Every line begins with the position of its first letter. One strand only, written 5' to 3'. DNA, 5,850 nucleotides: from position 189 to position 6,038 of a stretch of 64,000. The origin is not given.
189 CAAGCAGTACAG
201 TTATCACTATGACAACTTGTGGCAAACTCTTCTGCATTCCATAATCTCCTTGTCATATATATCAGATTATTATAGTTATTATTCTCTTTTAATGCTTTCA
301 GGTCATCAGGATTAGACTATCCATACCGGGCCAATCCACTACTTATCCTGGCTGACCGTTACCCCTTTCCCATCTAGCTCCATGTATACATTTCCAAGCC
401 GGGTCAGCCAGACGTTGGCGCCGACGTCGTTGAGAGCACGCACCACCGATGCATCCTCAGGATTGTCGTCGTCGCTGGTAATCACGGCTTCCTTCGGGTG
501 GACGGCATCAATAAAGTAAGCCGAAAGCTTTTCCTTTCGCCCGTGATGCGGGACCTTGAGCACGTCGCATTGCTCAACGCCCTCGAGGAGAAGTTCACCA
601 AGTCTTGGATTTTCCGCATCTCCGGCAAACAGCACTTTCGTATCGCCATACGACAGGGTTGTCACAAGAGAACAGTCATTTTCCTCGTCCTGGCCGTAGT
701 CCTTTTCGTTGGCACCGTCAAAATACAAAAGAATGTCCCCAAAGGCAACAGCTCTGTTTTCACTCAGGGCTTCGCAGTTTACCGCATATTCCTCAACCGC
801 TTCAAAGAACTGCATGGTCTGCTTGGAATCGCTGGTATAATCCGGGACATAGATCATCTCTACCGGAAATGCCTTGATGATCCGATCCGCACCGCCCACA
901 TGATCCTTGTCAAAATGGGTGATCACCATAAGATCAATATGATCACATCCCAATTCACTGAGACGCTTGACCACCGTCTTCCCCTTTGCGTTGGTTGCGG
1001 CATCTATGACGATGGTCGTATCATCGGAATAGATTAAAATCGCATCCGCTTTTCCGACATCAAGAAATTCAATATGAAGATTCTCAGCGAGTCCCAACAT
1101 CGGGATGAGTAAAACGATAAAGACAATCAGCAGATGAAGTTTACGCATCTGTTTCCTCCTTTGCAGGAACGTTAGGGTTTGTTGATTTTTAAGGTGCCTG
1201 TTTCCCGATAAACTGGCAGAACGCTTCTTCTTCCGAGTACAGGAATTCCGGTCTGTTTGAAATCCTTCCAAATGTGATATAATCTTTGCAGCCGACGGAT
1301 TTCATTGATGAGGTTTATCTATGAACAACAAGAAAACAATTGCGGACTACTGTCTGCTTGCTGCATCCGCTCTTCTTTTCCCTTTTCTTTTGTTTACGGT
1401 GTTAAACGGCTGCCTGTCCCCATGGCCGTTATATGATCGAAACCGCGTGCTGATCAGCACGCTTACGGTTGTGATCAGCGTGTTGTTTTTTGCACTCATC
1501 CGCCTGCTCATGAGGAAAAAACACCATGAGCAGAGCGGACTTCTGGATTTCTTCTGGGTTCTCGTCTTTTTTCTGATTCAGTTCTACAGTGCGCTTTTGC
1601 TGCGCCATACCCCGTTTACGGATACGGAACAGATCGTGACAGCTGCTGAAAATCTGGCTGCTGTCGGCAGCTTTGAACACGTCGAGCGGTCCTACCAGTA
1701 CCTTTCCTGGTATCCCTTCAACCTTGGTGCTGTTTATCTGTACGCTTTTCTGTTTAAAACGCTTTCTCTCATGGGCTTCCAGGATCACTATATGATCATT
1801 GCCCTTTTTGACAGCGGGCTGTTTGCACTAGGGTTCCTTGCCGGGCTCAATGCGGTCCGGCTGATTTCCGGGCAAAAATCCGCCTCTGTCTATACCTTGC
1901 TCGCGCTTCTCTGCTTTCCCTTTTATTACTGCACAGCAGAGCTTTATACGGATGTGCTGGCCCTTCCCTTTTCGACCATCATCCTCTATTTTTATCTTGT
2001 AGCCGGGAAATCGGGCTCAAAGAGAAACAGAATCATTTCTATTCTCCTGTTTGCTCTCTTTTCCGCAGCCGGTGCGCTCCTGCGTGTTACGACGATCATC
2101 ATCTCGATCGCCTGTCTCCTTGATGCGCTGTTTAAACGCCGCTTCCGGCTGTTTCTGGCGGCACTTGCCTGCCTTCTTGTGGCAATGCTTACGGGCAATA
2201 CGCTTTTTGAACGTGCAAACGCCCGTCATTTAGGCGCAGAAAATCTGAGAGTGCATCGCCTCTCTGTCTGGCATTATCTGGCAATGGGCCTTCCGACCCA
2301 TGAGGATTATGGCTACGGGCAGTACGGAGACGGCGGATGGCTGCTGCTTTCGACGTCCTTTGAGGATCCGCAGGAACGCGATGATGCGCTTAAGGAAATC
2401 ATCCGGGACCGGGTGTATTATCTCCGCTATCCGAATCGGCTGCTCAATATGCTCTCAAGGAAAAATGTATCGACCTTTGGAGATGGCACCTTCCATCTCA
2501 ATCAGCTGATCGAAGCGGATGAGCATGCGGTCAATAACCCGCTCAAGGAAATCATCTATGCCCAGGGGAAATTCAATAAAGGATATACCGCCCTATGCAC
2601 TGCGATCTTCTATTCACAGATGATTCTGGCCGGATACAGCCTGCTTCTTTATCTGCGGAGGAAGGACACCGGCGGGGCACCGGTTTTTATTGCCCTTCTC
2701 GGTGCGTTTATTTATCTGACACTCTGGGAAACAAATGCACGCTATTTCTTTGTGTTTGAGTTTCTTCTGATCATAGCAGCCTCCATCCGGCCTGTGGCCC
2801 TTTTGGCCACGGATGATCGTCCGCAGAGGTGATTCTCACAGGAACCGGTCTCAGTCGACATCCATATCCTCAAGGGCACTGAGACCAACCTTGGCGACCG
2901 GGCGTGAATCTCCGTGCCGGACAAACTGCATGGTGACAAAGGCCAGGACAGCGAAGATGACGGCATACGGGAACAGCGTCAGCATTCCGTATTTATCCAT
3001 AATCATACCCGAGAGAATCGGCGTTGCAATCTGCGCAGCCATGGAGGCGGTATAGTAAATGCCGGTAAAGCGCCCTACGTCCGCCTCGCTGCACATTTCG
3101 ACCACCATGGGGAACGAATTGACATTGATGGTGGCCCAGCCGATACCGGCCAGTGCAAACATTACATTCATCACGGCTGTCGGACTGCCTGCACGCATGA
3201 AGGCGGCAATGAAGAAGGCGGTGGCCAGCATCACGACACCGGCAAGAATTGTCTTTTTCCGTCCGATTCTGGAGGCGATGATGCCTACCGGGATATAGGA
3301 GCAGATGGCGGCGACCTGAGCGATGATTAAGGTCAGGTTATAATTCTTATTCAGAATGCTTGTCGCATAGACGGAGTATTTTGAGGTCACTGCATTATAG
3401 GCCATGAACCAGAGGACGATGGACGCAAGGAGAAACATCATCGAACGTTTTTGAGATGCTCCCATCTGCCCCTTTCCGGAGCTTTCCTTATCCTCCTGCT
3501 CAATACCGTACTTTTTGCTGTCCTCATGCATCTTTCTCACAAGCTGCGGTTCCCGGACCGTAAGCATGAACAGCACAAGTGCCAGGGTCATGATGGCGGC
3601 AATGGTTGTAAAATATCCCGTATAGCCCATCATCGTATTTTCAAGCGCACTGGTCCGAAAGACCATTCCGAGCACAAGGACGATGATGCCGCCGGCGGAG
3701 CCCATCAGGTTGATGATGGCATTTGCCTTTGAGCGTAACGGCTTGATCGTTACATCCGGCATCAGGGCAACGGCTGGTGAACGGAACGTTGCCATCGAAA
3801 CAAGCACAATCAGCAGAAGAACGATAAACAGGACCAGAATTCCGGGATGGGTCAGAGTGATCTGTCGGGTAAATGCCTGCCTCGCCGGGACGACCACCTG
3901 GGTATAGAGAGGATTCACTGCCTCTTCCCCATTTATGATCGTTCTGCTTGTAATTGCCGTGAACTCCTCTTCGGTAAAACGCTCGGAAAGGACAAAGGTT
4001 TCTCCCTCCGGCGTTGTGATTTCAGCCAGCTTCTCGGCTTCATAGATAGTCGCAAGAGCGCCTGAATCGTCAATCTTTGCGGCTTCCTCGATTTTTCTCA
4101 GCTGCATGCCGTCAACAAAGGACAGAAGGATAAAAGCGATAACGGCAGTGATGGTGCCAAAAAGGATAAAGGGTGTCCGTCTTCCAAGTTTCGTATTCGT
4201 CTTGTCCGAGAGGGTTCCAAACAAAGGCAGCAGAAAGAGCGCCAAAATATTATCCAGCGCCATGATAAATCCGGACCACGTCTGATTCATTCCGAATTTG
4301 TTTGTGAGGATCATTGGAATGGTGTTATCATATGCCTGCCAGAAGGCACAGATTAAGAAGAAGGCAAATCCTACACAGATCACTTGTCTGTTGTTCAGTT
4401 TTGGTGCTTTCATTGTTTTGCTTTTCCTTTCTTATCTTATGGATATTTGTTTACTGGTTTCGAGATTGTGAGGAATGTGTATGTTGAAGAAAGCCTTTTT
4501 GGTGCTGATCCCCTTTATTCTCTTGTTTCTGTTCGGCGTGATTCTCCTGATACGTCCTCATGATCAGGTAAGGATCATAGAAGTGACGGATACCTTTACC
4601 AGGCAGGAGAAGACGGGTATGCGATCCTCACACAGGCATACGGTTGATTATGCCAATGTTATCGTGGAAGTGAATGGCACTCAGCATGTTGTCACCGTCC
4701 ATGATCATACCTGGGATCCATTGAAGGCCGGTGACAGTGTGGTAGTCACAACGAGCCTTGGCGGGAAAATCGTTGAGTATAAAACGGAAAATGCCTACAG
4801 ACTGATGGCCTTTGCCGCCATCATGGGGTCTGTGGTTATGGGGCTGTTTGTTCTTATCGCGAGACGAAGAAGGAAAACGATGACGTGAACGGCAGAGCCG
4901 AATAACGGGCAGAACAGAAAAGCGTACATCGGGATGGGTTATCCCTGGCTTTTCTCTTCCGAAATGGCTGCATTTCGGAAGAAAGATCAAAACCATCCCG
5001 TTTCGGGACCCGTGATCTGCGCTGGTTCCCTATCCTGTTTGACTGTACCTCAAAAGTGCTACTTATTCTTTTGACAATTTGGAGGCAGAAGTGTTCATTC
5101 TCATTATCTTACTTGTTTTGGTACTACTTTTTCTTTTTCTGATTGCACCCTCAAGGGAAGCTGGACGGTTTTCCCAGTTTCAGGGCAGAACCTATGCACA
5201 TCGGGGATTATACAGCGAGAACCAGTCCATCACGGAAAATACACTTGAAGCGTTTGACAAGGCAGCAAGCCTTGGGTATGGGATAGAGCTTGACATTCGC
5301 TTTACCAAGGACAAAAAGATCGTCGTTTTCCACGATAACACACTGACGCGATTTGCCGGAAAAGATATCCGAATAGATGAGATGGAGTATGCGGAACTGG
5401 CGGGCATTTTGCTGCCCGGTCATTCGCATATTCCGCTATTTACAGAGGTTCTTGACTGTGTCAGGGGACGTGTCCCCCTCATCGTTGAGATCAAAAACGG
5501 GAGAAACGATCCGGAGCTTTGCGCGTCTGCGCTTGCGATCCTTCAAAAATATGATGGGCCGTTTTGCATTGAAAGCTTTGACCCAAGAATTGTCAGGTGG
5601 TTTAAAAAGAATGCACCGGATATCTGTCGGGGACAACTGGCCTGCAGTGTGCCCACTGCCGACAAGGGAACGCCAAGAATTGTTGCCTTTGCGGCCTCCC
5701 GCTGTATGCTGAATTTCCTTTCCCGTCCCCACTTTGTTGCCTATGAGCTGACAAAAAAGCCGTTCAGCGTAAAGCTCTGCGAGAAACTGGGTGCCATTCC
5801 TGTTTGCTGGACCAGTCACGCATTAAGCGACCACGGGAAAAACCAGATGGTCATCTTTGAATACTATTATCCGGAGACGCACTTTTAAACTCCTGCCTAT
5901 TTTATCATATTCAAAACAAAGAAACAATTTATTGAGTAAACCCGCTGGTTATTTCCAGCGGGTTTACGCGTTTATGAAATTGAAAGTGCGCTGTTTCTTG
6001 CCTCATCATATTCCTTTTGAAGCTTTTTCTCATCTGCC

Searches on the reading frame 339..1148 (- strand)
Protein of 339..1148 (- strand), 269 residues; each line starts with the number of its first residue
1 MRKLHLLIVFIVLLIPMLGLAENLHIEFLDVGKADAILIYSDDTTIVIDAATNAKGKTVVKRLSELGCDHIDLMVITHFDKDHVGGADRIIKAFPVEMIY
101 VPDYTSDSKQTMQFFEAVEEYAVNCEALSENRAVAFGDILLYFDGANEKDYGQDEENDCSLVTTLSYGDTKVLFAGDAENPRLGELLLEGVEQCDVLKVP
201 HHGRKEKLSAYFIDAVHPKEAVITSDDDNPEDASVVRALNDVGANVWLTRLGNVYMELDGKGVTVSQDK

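Call 21: search_protein_families(library=pfam, proteins=[window:339-1148:-])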
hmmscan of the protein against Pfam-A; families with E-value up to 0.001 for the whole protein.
window:339-1148:- (269 aa): 3 families
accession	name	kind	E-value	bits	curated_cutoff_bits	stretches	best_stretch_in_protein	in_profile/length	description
PF00753.33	Lactamase_B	-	1.9e-15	57.8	22.7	1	31-223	3-192/196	Metallo-beta-lactamase superfamily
PF12706.13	Lactamase_B_2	-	5.9e-09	36.3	27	1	44-206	1-169/200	Beta-lactamase superfamily domain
PF16661.11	Lactamase_B_6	-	0.00012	21.9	27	1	38-154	1-121/193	Metallo-beta-lactamase superfamily domain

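Call 32: find_encoding_contigs(protein=window:339-1148:-, flank=10000, max_places=6)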
Protein window:339-1148:- (269 aa): no gene with exactly this product is on record in the collection.

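Call 65: find_homologous_proteins(query=window:339-1148:-, max_evalue=1e-40)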
Query window:339-1148:- (269 aa): 977 proteins with E <= 1e-40 among 3143 candidates; the best 120 are listed.
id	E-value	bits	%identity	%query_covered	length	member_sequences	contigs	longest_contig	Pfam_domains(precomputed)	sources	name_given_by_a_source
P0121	5.0e-161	552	94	100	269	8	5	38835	PF12706.14,PF00753.34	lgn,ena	-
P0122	3.9e-95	336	60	99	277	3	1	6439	PF12706.14,PF00753.34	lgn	-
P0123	3.2e-90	320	56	98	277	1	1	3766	PF12706.14,PF00753.34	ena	-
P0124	3.9e-90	320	57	100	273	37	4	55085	PF12706.14,PF00753.34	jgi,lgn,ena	-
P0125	1.5e-89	318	56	97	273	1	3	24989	PF12706.14,PF23023.2,PF00753.34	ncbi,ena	-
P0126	4.3e-76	274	53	96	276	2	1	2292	PF12706.14,PF00753.34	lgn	-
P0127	2.0e-74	268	49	100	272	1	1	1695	PF12706.14,PF23023.2,PF00753.34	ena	-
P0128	2.1e-74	268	51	100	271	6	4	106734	PF12706.14,PF00753.34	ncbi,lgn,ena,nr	ncbi:MAG: MBL fold metallo-hydrolase [Clostridia bacterium]|nr:MBL fold metallo-hydrolase [Clostridi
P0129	2.2e-74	268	51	100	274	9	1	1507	PF12706.14,PF00753.34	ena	-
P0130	3.0e-74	268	51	99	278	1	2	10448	PF12706.14,PF00753.34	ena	-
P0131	7.0e-74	267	51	99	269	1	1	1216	PF12706.14,PF16661.12,PF23023.2,PF00753.34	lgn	-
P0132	9.2e-74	266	49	100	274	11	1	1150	PF12706.14,PF23023.2,PF00753.34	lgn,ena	-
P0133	1.6e-73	265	50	94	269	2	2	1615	PF12706.14,PF23023.2,PF00753.34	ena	-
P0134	1.9e-73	265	49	100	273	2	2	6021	PF12706.14,PF00753.34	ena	-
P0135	3.9e-73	264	52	92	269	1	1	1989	PF12706.14,PF00753.34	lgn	-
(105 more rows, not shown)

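Call 66: find_encoding_contigs(protein=P0121, flank=10000, max_places=8)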
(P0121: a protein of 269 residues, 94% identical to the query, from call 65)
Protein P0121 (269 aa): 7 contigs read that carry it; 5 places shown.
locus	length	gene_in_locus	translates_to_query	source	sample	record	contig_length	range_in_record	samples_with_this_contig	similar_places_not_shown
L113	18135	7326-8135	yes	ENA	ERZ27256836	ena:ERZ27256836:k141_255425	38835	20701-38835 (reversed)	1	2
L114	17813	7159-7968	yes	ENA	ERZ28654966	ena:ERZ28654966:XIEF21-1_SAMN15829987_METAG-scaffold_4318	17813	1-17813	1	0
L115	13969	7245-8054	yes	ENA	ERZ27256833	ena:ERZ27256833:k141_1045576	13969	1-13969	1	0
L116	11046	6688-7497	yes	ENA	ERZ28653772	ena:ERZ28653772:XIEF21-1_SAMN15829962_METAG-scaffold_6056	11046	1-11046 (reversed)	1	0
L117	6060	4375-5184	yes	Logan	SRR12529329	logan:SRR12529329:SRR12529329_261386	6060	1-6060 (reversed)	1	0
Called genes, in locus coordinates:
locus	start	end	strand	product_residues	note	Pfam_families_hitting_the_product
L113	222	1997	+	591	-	PF08823:PG_binding_2 (faint), PF01471:PG_binding_1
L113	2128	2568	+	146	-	-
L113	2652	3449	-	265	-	PF03009:GDPD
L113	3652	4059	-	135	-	-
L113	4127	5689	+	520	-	PF07690:MFS_1, PF12832:MFS_1_like, PF13347:MFS_2, PF03209:PUCC (faint), PF07690:MFS_1, PF13347:MFS_2, PF07690:MFS_1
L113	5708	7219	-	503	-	-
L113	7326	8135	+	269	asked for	PF00753:Lactamase_B, PF12706:Lactamase_B_2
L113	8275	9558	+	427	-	PF01595:CNNM, PF00571:CBS, PF03471:CorC_HlyC (weak)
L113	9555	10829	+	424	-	PF01595:CNNM, PF00571:CBS, PF03471:CorC_HlyC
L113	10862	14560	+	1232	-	PF00580:UvrD-helicase, PF01443:Viral_helicase1 (faint), PF04851:ResIII (faint), PF13245:AAA_19, PF13361:UvrD_C, PF13538:UvrD_C_2 (faint), PF12705:PDDEXK_1 (weak)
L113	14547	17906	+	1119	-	PF21445:ADDB_N, PF12705:PDDEXK_1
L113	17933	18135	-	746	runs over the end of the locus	PF17764:PriA_3primeBD, PF18074:PriA_C (faint), PF00270:DEAD, PF04851:ResIII, PF18319:Zn_ribbon_PriA, PF00271:Helicase_C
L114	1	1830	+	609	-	?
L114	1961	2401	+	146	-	-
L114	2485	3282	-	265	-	PF03009:GDPD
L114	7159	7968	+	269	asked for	PF00753:Lactamase_B, PF12706:Lactamase_B_2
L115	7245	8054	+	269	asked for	PF00753:Lactamase_B, PF12706:Lactamase_B_2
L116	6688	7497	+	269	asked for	PF00753:Lactamase_B, PF12706:Lactamase_B_2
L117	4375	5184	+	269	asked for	PF00753:Lactamase_B, PF12706:Lactamase_B_2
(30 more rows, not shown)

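Call 92: list_cluster_members(proteins=[P0121])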
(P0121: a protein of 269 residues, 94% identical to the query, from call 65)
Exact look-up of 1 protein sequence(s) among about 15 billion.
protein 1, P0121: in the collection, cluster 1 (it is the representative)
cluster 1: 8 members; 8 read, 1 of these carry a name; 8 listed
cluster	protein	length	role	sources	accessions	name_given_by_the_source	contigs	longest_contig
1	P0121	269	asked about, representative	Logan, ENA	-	-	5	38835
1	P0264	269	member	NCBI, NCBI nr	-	-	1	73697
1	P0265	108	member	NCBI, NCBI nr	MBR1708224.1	MAG: hypothetical protein IJ719_05255 [Clostridia bacterium] | hypothetical protein [Clostridia bacterium]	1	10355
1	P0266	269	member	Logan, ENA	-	-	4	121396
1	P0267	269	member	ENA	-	-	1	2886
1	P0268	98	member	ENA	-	-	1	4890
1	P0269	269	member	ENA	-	-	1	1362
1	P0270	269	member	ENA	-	-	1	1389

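Call 93: find_encoding_contigs(protein=P0266, flank=10000, max_places=5)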
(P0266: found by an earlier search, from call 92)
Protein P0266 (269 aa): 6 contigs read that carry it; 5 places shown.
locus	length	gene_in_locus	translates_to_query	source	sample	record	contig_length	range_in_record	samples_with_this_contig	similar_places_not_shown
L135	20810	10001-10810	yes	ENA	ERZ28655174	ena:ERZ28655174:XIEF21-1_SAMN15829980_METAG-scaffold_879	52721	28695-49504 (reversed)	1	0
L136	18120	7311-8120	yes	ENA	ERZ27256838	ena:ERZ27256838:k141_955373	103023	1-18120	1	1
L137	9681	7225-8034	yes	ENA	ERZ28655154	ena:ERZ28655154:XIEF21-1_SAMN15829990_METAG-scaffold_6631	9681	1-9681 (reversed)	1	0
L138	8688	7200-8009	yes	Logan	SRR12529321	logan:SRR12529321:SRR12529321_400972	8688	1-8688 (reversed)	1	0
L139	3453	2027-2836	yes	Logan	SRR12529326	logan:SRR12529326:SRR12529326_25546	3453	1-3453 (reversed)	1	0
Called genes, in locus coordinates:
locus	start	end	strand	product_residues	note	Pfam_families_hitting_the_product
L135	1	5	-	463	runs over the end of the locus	PF01554:MatE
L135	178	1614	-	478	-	PF01554:MatE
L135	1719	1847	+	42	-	-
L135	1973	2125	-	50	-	-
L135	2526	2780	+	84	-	-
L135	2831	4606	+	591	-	PF08823:PG_binding_2 (faint), PF01471:PG_binding_1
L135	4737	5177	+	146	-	-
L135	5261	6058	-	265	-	PF03009:GDPD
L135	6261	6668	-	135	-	-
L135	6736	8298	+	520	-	PF07690:MFS_1, PF12832:MFS_1_like, PF13347:MFS_2, PF03209:PUCC (faint), PF07690:MFS_1, PF13347:MFS_2, PF07690:MFS_1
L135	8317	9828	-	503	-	-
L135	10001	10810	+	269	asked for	PF00753:Lactamase_B, PF12706:Lactamase_B_2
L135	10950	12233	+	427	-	PF01595:CNNM, PF00571:CBS, PF03471:CorC_HlyC (weak)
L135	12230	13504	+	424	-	PF01595:CNNM, PF00571:CBS, PF03471:CorC_HlyC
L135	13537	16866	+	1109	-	PF00580:UvrD-helicase, PF01443:Viral_helicase1 (faint), PF04851:ResIII (faint), PF13245:AAA_19, PF13361:UvrD_C, PF13538:UvrD_C_2 (faint)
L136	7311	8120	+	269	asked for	PF00753:Lactamase_B, PF12706:Lactamase_B_2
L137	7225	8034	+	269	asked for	PF00753:Lactamase_B, PF12706:Lactamase_B_2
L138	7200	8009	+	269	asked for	PF00753:Lactamase_B, PF12706:Lactamase_B_2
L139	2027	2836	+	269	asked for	PF00753:Lactamase_B, PF12706:Lactamase_B_2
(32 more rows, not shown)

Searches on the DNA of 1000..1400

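Call 61: search_rna_families(source=window, start=1000, end=1400, threshold=evalue, max_evalue=10)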
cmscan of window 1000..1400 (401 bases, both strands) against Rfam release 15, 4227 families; matches with E-value up to 10: 2.
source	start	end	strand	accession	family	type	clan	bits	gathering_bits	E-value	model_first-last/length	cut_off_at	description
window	1152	1169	-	RF00043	Plasmid_R1162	Gene; antisense;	-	14.3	55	6.5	47-64/75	no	R1162-like plasmid antisense RNA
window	1244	1306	-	RF01089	PK-repBA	Cis-reg;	-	11.7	45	6.5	1-124/124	no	Pseudoknot of the regulatory region of the repBA gene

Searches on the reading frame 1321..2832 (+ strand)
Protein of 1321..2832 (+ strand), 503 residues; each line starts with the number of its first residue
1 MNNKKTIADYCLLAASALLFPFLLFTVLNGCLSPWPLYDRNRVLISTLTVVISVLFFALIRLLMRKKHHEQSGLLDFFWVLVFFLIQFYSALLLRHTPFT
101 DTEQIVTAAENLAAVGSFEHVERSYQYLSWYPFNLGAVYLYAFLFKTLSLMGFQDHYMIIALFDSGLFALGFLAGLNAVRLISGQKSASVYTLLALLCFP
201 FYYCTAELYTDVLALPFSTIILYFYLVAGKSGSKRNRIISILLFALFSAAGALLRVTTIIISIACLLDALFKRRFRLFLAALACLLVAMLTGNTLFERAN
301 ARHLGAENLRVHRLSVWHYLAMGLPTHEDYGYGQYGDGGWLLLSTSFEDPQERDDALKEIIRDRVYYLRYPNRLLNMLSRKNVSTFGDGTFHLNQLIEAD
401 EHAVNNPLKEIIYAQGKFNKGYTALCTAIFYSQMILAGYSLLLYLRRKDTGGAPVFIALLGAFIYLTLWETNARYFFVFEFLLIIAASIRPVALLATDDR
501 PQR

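Call 21: search_protein_families(library=pfam, proteins=[window:1321-2832:+])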
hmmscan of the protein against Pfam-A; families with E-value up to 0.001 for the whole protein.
window:1321-2832:+ (503 aa): 0 families

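Call 33: find_encoding_contigs(protein=window:1321-2832:+, flank=10000, max_places=6)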
Protein window:1321-2832:+ (503 aa): no gene with exactly this product is on record in the collection.

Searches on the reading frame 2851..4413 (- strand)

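Call 44: search_protein_families(library=pfam, proteins=[window:2851-4413:-])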
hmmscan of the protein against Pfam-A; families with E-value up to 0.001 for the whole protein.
window:2851-4413:- (520 aa): 3 families
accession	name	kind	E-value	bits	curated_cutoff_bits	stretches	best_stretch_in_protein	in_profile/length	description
PF07690.21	MFS_1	-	5.2e-32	111.5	33.4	3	360-499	36-172/347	Major Facilitator Superfamily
PF13347.12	MFS_2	-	2.5e-22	79.4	27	2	193-445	97-347/427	MFS/sugar transport protein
PF03209.21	PUCC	-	1.4e-05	24.7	21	0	45-100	15-69/401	PUCC protein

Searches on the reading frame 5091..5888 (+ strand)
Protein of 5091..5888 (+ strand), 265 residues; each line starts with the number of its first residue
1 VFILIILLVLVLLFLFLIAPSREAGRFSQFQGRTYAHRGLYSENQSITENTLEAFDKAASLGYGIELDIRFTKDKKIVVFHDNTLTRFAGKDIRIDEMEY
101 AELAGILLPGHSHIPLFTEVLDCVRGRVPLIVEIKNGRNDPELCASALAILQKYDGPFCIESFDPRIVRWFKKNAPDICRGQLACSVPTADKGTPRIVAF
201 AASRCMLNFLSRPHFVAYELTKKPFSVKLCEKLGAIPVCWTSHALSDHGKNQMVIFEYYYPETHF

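Call 47: search_protein_families(library=pfam, proteins=[window:5091-5888:+])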
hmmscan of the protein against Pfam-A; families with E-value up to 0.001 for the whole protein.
window:5091-5888:+ (265 aa): 1 family
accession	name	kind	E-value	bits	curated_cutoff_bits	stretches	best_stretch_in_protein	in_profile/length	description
PF03009.23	GDPD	-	3e-19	70.5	23.6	1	37-241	1-219/244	Glycerophosphoryl diester phosphodiesterase family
